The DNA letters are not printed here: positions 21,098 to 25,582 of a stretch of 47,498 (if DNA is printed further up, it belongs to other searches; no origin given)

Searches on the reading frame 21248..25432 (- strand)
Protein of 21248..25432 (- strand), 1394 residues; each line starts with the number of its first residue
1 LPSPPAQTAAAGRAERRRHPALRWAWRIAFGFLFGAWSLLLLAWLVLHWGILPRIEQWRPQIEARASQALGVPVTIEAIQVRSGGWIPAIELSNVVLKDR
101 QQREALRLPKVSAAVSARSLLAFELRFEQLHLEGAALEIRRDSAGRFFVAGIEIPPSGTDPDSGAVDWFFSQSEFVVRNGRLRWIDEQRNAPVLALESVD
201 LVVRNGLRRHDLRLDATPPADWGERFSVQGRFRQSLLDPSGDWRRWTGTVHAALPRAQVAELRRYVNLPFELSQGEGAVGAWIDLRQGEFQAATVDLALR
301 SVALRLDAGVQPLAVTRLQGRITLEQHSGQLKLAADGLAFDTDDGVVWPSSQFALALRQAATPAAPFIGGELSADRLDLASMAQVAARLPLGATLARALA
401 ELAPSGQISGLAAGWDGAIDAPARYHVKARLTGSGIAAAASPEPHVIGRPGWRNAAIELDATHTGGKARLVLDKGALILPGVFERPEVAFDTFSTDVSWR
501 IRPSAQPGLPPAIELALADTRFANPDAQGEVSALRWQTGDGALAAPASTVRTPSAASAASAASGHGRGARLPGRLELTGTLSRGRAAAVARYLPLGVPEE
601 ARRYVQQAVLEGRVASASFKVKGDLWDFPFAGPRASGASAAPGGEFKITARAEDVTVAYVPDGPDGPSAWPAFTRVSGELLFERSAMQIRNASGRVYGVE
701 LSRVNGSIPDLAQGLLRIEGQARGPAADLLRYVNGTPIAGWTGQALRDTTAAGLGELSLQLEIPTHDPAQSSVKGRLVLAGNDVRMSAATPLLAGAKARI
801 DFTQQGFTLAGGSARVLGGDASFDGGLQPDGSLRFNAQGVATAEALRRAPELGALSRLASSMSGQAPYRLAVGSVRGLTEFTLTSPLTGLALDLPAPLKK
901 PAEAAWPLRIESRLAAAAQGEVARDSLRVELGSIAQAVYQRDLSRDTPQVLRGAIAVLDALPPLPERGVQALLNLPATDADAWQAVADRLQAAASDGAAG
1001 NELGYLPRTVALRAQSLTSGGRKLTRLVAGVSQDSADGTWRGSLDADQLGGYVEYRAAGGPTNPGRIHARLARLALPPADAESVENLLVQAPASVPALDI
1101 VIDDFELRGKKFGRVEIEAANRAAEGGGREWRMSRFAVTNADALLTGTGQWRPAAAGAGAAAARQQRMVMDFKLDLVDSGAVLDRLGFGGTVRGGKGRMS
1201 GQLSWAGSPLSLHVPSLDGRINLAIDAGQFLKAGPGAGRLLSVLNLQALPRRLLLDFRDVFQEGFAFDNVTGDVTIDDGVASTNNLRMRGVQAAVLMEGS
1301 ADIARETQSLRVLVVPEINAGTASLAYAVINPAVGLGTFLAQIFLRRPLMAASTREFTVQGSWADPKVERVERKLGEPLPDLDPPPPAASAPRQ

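Call 70: search_protein_families(library=pfam, proteins=[window:21248-25432:-], max_evalue=0.00001)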
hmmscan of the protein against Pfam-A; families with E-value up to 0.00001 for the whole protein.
window:21248-25432:- (1394 aa): 3 families
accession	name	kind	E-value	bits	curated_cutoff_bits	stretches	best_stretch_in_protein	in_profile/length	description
PF13116.12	YhdP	-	4.9e-236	787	46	1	31-1368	11-1224/1224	YhdP protein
PF05359.17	DUF748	-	4.2e-17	61.9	50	1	22-320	11-293/1037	Domain of Unknown Function (DUF748)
PF05170.20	AsmA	-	1.5e-07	31.1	29.8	1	39-191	15-178/607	AsmA family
